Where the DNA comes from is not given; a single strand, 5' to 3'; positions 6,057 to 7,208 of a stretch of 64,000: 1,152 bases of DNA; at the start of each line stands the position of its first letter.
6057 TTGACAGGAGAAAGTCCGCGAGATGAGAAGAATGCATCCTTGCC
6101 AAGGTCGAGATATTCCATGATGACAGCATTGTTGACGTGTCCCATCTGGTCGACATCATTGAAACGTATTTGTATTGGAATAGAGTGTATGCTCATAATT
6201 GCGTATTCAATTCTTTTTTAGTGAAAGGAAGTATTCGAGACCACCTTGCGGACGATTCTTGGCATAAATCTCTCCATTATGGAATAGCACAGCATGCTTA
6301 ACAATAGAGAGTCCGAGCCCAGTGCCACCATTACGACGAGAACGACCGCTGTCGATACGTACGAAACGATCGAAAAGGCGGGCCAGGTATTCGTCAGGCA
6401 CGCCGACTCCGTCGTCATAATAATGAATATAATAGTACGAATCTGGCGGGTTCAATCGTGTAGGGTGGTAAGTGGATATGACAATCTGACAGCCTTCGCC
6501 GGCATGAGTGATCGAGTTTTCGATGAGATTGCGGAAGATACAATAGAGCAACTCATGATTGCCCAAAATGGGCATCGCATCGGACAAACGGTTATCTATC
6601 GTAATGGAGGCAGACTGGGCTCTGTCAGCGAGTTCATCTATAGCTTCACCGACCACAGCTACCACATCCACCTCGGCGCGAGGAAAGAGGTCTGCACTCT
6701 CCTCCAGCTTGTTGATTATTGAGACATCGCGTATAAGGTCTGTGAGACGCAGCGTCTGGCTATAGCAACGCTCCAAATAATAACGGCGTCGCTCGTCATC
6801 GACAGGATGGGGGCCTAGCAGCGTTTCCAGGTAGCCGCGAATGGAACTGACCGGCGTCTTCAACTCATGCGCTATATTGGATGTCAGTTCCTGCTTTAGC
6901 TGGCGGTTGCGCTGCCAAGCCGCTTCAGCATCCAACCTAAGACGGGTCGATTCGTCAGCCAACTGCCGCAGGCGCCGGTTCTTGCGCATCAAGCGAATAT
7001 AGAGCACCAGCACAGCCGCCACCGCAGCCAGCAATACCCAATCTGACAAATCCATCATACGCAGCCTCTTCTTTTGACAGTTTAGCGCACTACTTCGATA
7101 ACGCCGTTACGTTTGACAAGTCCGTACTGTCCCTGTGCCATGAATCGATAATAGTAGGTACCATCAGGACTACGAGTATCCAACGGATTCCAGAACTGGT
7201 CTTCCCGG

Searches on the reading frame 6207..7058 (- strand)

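Call 17: search_protein_families(library=pfam, proteins=[window:6207-7058:-])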
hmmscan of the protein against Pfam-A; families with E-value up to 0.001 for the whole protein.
window:6207-7058:- (283 aa): 2 families
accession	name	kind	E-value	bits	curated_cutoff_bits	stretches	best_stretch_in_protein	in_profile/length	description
PF02518.31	HATPase_c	-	2.2e-20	73.6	26.4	1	168-281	3-108/111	Histidine kinase-, DNA gyrase B-, and HSP90-like ATPase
PF00512.31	HisKA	-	4.3e-15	56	26.9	1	55-119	2-64/66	His Kinase A (phospho-acceptor) domain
